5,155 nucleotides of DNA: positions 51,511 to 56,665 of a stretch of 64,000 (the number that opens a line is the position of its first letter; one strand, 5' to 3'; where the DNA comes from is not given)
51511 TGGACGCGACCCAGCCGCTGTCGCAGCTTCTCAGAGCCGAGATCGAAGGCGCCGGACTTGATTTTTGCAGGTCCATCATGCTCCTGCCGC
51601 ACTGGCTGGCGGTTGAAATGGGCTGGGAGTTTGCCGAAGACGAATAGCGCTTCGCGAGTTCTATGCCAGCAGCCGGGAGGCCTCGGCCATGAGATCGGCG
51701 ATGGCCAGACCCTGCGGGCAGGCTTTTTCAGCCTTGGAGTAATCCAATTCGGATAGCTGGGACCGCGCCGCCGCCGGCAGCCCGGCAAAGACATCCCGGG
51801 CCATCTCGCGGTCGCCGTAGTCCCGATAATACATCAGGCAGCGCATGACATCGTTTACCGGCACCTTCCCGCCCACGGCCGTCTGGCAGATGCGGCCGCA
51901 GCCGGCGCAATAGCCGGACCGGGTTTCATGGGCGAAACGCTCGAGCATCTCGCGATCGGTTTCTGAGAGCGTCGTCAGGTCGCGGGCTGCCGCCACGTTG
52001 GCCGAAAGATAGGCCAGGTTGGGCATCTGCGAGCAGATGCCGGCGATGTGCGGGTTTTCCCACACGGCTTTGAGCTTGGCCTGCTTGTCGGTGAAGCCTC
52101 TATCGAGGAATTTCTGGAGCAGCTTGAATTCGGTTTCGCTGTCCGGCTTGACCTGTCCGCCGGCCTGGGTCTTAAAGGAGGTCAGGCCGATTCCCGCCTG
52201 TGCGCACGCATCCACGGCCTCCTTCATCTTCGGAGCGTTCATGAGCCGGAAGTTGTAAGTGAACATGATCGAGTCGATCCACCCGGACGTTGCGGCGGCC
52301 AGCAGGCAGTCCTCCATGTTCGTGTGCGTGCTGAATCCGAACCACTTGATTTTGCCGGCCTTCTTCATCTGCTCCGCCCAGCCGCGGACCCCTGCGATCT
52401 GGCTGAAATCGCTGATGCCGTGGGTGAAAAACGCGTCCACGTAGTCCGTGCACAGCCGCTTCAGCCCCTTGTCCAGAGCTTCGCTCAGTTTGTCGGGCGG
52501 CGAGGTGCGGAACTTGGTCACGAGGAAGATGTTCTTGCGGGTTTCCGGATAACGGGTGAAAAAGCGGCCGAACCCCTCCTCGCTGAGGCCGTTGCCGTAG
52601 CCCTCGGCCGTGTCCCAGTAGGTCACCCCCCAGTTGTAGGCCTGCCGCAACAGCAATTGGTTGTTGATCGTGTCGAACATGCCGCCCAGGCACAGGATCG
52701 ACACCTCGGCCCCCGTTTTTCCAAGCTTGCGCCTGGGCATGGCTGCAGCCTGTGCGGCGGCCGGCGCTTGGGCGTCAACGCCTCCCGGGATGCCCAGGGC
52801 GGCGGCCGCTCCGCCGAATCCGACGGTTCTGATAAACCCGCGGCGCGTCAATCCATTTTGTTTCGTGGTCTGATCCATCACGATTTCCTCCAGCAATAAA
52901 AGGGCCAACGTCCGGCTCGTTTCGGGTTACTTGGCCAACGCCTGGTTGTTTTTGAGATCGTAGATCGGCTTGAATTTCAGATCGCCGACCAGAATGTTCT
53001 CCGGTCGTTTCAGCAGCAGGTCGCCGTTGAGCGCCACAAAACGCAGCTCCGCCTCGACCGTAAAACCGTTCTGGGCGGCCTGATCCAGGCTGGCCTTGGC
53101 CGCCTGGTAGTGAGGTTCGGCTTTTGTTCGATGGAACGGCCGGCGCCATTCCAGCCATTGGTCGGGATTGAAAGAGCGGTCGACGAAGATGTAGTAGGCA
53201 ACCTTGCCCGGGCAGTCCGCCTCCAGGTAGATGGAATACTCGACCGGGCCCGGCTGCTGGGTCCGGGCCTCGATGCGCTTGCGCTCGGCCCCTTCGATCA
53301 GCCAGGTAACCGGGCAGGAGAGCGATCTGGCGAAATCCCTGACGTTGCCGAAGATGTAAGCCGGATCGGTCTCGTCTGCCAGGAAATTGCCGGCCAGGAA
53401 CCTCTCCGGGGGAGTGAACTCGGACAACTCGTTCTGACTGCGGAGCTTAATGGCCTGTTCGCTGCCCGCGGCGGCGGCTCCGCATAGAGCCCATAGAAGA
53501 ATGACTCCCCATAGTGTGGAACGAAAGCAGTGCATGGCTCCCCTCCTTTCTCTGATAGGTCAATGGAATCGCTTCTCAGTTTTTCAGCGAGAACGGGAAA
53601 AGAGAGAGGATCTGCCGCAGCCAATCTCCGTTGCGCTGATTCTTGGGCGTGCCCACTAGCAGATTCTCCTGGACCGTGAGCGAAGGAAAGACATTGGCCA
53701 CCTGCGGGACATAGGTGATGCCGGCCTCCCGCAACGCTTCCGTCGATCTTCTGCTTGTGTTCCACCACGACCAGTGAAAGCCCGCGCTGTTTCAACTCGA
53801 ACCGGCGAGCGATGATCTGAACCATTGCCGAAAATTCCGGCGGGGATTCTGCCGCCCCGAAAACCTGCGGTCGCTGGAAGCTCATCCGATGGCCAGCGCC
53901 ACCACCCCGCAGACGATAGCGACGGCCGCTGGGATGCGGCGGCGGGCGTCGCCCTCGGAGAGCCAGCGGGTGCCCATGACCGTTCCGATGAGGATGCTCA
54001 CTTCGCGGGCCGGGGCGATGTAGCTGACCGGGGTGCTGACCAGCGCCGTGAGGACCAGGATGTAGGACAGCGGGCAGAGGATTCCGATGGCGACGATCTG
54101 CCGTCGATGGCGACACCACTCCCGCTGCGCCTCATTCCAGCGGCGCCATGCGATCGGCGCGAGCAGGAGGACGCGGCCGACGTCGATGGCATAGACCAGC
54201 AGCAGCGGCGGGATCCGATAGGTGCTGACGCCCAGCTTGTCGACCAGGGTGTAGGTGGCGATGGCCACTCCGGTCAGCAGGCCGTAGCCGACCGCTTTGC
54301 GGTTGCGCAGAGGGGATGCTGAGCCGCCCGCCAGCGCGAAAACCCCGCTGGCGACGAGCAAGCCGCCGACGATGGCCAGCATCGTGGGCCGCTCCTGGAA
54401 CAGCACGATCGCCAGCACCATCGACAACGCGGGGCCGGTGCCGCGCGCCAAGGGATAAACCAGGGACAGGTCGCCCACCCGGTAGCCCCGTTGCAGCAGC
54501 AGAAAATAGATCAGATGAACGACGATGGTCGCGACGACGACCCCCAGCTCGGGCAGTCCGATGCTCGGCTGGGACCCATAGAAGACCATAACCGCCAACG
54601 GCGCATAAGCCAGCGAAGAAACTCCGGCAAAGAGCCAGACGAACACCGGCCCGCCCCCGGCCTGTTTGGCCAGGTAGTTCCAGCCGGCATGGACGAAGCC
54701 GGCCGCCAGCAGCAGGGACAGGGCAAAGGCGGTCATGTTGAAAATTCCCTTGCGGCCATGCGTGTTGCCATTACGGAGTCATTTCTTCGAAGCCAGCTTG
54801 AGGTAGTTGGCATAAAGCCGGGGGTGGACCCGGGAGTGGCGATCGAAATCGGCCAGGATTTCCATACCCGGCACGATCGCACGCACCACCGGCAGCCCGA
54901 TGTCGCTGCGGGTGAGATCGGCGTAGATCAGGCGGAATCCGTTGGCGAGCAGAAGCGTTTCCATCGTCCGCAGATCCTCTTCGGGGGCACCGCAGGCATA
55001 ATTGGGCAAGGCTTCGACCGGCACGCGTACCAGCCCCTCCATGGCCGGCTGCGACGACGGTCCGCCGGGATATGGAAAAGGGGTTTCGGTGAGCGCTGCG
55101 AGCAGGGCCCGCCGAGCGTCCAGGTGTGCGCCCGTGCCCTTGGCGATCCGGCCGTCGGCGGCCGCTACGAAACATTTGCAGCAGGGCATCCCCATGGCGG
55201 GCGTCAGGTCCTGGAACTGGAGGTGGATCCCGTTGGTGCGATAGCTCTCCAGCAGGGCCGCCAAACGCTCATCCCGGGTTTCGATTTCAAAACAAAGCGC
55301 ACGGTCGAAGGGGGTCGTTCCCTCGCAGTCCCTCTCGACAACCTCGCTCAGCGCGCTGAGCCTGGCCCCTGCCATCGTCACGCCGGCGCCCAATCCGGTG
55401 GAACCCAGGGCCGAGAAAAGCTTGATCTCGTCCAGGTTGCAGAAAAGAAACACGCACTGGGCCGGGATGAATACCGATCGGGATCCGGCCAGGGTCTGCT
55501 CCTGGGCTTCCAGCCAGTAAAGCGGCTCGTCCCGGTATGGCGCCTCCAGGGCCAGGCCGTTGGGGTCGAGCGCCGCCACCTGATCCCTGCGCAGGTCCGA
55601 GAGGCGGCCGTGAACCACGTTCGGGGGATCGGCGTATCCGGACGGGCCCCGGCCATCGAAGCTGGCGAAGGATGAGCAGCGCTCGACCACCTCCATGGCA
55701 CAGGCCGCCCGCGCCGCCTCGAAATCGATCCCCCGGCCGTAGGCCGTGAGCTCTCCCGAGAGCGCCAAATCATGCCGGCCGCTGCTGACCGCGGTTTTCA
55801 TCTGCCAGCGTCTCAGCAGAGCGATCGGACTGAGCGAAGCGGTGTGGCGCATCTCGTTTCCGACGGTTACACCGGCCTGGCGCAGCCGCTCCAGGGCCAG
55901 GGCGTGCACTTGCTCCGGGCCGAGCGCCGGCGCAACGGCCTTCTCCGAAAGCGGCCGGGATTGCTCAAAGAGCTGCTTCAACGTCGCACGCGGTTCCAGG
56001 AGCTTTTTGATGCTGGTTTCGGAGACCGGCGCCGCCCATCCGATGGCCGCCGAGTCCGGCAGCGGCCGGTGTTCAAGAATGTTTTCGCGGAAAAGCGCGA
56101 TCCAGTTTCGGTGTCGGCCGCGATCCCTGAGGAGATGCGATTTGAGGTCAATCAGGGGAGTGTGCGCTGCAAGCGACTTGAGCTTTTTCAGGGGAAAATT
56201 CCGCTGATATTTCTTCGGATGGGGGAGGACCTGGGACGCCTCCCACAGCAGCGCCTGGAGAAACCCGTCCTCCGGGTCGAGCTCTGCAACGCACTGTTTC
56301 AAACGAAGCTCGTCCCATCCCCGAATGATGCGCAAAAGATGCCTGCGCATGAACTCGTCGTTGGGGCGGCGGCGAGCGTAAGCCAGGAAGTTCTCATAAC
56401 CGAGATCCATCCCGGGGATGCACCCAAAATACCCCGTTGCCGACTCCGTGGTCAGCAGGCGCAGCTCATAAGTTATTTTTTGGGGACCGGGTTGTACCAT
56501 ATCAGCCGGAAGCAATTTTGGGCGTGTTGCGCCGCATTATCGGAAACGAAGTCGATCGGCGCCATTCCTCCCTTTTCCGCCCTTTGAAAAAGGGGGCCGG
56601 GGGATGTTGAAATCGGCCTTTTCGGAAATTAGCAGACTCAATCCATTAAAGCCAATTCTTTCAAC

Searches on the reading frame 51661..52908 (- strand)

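Call 35: search_protein_families(library=pfam, proteins=[window:51661-52908:-], max_evalue=0.001)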
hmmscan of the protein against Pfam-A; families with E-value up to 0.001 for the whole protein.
window:51661-52908:- (415 aa): 1 family
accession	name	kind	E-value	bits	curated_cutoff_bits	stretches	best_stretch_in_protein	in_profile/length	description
PF00248.27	Aldo_ket_red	-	1.1e-24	87.5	24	1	86-273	24-217/291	Aldo/keto reductase family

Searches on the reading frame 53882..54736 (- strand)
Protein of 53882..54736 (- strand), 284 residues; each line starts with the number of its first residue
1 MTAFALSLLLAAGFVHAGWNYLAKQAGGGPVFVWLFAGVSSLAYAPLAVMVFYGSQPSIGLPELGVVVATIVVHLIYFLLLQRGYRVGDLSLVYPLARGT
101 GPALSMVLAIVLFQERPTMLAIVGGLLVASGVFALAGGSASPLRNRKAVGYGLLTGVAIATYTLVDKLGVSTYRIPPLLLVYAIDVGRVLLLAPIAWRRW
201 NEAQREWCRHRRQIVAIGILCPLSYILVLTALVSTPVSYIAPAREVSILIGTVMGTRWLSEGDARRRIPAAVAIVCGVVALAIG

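Call 35: search_protein_families(library=pfam, proteins=[window:53882-54736:-], max_evalue=0.001)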
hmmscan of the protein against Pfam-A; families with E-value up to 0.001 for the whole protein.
window:53882-54736:- (284 aa): 2 families
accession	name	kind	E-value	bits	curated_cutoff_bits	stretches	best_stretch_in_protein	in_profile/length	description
PF00892.27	EamA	-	1.6e-13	51.6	28.2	2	148-281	3-133/135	EamA-like transporter family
PF00893.25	Multi_Drug_Res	-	0.00098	20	23.7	1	64-124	29-89/93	Small Multidrug Resistance protein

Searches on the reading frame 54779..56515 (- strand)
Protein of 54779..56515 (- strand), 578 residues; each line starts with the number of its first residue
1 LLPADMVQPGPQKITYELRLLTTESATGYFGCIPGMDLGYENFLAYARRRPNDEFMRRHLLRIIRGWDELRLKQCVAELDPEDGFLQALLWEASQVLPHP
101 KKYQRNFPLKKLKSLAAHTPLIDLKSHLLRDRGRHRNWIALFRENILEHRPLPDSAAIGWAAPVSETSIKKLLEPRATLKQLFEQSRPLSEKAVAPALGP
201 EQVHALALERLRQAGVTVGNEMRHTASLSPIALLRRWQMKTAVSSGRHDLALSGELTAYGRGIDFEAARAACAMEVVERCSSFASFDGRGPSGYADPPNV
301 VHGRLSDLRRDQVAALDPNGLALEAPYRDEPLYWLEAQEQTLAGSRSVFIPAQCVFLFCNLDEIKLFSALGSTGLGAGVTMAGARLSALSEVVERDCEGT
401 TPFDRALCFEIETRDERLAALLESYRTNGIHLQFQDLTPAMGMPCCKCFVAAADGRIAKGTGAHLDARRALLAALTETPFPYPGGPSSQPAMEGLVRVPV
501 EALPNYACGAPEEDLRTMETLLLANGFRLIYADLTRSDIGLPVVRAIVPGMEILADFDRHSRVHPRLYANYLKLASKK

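Call 7: search_protein_families(library=pfam, proteins=[window:54779-56515:-])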
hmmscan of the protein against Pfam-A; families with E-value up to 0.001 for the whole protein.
window:54779-56515:- (578 aa): 1 family
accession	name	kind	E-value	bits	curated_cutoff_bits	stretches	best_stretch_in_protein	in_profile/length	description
PF02624.21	YcaO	-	9.2e-45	153.8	25.7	2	260-478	2-227/325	YcaO cyclodehydratase, ATP-ad Mg2+-binding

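Call 37: search_protein_families(library=ncbifam, proteins=[window:54779-56515:-], max_evalue=0.00001)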
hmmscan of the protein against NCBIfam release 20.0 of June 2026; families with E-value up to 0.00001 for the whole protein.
window:54779-56515:- (578 aa): 3 families
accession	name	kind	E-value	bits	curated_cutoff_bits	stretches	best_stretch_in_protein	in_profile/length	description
TIGR03266.1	methan_mark_1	equivalog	5.7e-30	104.5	365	2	254-477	51-264/376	YcaO-related McrA-glycine thioamidation protein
TIGR03604.1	TOMM_cyclo_SagD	subfamily_domain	1.2e-27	96.8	219.25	2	260-478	1-225/377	thiazole/oxazole-forming peptide maturase, SagD family component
TIGR00702.1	TIGR00702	domain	4.5e-21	75.4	75.65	1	258-477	51-264/377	YcaO-type kinase domain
